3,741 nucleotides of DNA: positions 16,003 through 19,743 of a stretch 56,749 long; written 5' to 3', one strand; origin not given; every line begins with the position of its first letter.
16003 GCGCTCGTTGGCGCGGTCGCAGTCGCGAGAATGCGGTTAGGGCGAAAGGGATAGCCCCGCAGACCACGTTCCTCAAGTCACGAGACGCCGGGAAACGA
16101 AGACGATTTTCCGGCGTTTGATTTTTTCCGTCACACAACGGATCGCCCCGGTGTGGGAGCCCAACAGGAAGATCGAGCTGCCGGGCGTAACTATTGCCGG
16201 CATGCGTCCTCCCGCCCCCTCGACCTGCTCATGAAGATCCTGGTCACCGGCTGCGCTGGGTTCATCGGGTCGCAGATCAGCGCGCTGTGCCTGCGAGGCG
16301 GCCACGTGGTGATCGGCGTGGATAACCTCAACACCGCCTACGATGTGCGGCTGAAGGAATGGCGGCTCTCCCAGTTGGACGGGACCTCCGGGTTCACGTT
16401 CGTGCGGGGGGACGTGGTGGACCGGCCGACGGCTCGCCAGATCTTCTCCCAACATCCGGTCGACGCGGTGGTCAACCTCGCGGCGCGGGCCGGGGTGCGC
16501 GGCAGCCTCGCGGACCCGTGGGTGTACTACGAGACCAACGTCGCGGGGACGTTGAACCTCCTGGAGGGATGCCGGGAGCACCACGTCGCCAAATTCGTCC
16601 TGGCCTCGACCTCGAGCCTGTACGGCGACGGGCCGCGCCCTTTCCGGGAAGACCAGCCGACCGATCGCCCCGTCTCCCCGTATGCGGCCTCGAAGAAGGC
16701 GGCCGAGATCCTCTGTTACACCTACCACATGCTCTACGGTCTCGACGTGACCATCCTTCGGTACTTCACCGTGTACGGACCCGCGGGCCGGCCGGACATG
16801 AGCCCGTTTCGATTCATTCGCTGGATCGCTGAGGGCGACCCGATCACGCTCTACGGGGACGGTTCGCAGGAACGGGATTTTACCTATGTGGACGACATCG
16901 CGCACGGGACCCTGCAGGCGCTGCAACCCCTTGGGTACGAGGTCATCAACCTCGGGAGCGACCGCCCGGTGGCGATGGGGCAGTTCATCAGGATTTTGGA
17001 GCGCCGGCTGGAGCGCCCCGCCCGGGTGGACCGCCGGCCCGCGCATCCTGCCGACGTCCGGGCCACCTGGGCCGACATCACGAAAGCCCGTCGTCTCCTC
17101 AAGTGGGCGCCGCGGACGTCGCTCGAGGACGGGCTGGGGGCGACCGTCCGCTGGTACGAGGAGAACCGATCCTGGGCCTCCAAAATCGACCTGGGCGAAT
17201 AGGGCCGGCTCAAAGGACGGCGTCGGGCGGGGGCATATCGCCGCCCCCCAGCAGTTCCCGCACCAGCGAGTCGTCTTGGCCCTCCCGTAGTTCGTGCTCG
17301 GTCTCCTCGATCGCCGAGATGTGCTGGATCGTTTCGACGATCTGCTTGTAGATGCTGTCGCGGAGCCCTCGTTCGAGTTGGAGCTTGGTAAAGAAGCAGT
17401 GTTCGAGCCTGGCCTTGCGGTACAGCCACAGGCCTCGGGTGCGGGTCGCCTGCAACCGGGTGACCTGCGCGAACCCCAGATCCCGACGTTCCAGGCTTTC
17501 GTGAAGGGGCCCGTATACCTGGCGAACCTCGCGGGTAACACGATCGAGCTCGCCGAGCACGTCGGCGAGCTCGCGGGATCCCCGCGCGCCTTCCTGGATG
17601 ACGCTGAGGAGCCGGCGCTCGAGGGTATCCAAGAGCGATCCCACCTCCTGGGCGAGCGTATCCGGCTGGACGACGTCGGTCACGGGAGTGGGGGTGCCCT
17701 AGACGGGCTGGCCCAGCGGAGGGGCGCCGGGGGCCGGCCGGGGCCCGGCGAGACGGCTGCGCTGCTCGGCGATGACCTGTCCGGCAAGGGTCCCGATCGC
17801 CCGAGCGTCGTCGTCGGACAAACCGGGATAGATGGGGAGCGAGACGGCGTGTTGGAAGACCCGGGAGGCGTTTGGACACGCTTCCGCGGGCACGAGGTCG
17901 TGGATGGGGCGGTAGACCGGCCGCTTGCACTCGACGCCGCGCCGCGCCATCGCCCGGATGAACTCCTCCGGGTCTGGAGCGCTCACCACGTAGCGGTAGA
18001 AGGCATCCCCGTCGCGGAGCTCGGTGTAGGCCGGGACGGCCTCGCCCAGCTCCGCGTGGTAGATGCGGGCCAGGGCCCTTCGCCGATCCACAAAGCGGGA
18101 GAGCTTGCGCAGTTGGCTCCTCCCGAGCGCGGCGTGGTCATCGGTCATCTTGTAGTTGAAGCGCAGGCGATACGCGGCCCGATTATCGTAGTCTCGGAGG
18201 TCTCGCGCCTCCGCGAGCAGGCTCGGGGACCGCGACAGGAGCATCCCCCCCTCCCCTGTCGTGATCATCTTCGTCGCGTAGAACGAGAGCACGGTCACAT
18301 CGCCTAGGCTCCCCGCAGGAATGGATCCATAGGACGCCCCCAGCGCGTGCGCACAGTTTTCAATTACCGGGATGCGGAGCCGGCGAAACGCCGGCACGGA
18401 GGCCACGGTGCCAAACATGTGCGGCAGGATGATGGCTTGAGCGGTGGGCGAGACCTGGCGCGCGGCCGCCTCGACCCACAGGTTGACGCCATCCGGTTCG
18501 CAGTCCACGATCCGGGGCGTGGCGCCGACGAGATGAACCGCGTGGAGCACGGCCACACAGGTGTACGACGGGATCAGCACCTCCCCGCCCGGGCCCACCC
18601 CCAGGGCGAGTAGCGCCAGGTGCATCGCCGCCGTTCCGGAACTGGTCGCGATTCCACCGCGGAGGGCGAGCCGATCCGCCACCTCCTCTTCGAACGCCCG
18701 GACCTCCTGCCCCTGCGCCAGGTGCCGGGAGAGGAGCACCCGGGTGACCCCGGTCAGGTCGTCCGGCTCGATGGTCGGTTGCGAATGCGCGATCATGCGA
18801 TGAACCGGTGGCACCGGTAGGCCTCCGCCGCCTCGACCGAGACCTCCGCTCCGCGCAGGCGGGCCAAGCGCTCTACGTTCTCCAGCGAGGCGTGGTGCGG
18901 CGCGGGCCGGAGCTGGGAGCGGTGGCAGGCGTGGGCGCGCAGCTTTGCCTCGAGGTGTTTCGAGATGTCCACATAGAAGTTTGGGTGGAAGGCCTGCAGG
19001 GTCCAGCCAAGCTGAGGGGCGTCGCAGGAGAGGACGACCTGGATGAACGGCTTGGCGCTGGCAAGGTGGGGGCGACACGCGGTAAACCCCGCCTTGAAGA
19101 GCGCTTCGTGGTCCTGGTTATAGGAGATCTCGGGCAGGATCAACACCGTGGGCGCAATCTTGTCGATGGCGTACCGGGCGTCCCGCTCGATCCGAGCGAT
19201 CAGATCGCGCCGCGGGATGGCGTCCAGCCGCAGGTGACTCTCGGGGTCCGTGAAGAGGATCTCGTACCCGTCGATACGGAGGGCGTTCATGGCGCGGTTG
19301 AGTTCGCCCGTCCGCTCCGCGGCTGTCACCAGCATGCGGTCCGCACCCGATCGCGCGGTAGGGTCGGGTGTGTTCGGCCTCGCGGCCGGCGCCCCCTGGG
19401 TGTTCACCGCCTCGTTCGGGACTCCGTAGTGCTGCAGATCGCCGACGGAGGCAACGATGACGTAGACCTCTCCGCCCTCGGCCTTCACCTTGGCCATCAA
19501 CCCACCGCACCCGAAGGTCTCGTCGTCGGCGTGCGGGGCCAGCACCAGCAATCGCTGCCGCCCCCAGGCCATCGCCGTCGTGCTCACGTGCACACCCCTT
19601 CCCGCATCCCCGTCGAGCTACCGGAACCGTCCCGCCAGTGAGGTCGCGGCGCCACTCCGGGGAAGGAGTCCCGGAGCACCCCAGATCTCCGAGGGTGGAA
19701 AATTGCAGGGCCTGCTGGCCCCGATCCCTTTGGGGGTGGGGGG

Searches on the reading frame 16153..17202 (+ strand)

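Call 44: search_protein_families(library=pfam, proteins=[window:16153-17202:+], max_evalue=0.00001)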
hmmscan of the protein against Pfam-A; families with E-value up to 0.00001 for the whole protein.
window:16153-17202:+ (349 aa): 7 families
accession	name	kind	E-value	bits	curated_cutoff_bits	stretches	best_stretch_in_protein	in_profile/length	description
PF01370.27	Epimerase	-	6.5e-64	216.1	20.9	1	29-268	1-240/240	NAD dependent epimerase/dehydratase family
PF16363.11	GDP_Man_Dehyd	-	9.4e-60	203.2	27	1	30-328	1-329/332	GDP-mannose 4,6 dehydratase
PF01073.25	3Beta_HSD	-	1.4e-18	67.4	22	1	30-262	1-234/280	3-beta hydroxysteroid dehydrogenase/isomerase family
PF04321.23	RmlD_sub_bind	-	1.3e-14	54.4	27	1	27-258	1-198/287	RmlD substrate binding domain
PF02719.21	Polysacc_synt_2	-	6.4e-13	49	20.2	1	29-233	1-194/293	Polysaccharide biosynthesis protein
PF07993.18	NAD_binding_4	-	3e-08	33.6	20.1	1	81-209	63-209/258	Male sterility protein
PF13460.12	NAD_binding_10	-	2.5e-07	31.2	27.2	1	69-204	29-143/184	NAD(P)H-binding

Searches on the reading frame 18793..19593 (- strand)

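Call 44: search_protein_families(library=pfam, proteins=[window:18793-19593:-], max_evalue=0.00001)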
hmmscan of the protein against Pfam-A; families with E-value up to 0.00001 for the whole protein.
window:18793-19593:- (266 aa): 1 family
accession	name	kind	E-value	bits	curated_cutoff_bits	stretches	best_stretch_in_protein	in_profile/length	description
PF02585.22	PIG-L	-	5.5e-14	53.2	28.2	1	16-172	1-128/129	GlcNAc-PI de-N-acetylase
